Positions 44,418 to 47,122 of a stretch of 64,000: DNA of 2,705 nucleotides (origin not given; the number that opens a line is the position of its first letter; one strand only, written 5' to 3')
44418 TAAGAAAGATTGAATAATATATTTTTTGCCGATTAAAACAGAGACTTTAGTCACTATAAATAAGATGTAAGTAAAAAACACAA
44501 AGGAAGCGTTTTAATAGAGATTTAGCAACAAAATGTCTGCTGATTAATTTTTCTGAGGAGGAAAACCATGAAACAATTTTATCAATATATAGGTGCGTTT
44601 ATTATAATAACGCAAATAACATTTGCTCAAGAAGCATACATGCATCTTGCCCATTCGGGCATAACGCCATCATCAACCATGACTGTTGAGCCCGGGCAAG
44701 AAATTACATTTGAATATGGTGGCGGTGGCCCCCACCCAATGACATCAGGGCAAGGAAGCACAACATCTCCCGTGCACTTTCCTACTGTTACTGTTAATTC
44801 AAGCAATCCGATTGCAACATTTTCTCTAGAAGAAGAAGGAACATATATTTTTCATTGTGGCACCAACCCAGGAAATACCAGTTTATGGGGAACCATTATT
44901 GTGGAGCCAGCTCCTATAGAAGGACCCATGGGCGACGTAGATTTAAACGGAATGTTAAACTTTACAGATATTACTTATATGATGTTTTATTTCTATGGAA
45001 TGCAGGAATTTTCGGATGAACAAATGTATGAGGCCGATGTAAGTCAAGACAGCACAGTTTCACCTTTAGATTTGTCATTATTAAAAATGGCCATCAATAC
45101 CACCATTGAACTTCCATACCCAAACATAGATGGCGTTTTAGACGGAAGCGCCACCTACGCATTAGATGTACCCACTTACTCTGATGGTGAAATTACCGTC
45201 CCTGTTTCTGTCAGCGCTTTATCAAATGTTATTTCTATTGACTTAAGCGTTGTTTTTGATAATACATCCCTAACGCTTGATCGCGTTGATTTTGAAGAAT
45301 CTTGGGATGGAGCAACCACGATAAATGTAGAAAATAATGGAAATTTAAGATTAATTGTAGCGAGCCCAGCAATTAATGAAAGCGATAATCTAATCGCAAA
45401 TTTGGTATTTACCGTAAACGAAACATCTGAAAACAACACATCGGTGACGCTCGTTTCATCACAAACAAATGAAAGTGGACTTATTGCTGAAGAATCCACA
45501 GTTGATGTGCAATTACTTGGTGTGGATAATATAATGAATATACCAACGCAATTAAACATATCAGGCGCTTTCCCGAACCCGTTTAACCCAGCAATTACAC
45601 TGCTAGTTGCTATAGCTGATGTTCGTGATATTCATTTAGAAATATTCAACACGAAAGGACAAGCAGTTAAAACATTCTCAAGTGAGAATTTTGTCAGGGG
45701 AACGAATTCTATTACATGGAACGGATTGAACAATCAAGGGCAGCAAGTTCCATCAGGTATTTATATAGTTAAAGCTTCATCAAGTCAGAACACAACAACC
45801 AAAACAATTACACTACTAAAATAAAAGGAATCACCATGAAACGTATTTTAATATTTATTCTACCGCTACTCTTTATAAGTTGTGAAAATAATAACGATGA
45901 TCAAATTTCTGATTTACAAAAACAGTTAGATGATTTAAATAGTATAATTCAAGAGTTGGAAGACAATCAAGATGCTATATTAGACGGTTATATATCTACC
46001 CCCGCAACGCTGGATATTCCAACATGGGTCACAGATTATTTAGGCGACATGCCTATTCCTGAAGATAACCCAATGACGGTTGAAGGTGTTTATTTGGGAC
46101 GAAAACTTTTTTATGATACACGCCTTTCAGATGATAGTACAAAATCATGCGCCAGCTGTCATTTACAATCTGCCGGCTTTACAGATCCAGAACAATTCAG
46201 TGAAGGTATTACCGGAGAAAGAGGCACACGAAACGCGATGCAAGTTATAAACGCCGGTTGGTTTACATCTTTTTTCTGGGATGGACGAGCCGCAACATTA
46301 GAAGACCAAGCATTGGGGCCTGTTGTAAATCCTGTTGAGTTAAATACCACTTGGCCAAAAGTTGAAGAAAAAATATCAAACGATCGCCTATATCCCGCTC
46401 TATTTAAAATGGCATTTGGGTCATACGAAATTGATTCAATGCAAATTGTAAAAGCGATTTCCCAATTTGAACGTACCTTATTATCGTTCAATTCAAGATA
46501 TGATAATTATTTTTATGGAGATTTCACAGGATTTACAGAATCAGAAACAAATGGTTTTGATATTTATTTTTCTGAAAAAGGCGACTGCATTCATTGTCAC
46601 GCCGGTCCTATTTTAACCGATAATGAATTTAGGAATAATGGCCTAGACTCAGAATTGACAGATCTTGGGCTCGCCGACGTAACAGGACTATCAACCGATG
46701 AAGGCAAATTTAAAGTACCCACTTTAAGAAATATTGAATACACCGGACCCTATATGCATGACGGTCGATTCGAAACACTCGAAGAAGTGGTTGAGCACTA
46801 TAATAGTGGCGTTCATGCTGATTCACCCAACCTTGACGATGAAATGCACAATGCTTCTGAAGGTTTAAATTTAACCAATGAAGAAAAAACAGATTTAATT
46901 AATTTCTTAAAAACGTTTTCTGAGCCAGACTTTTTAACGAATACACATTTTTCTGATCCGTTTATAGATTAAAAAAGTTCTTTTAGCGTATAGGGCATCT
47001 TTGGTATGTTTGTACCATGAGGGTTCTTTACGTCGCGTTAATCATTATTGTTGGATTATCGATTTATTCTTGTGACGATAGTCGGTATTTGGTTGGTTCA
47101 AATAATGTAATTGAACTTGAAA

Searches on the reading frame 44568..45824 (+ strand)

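Call 9: search_protein_families(library=ncbifam, proteins=[window:44568-45824:+])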
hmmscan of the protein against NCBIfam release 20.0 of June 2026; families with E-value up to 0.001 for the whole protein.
window:44568-45824:+ (418 aa): 10 families
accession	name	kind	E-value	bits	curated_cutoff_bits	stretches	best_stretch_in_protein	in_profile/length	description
NF052228.1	T9SS_PorZ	equivalog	3.3e-09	35.8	260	1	333-414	674-751/757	type IX secretion system anionic LPS delivery protein PorZ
NF005176.1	PRK06655.1-1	equivalog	1e-08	35.4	230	1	349-414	93-158/197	flagellar hook assembly protein FlgD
TIGR04183.1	Por_Secre_tail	domain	2.4e-08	33.8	23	1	335-414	2-69/72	T9SS type A sorting domain-containing protein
NF033707.1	T9SS_sortase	equivalog_domain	7.3e-08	30.5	420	1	333-412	1000-1084/1095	type IX secretion system sortase PorU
NF009452.0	PRK12812.1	equivalog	3.4e-06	26.5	258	1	353-409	152-210/289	flagellar basal body rod modification protein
NF004496.1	PRK05842.1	equivalog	6.8e-05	22.2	250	1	356-412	169-227/271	flagellar hook assembly protein FlgD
NF009453.0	PRK12813.1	equivalog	9.5e-05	22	264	1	355-409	126-177/223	flagellar basal body rod modification protein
NF009276.0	PRK12633.1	equivalog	0.00014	21.7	383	1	350-410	126-186/234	flagellar basal body rod modification protein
NF038113.1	T9SSA_dep_M36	equivalog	0.00034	18.9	885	1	312-414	778-866/869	T9SS-dependent M36 family metallopeptidase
NF009277.0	PRK12634.1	equivalog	0.00041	20.5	333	1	347-412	116-181/221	flagellar basal body rod modification protein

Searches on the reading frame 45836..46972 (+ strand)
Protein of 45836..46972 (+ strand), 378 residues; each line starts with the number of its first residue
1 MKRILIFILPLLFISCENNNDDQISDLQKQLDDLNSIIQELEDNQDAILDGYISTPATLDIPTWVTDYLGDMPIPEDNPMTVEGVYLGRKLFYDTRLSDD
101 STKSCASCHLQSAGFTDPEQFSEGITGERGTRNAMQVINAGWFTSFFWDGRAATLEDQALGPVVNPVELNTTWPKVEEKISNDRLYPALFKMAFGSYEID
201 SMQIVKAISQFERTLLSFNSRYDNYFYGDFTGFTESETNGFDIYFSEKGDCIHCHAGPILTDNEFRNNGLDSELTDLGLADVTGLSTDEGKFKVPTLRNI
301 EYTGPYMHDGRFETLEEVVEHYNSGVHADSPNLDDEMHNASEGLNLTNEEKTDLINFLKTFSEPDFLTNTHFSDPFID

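Call 9: search_protein_families(library=ncbifam, proteins=[window:45836-46972:+])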
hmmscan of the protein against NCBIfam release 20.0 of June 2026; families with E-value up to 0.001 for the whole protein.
window:45836-46972:+ (378 aa): 5 families
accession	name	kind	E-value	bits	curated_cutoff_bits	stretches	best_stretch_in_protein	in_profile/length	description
TIGR04039.1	MXAN_0977_Heme2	hypoth_equivalog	3.4e-84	282.8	362.85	1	74-376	1-336/336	MbnH family di-heme enzyme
TIGR03791.1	TTQ_mauG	equivalog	9.4e-58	195.7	443.85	1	80-362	1-279/291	tryptophan tryptophylquinone biosynthesis enzyme MauG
TIGR03981.2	SAM_quin_mod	hypoth_equivalog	3.5e-29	101.9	340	2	183-326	211-362/411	His-Xaa-Ser system-associated MauG-like protein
NF052341.1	hydrazine_gamma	equivalog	3e-07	29.7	625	0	291-360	280-338/339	hydrazine synthase subunit gamma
NF052342.1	hydrazine_BC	exception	6.8e-06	24.5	1250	0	291-360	631-689/690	hydrazine synthase subunit beta-gamma fusion subunit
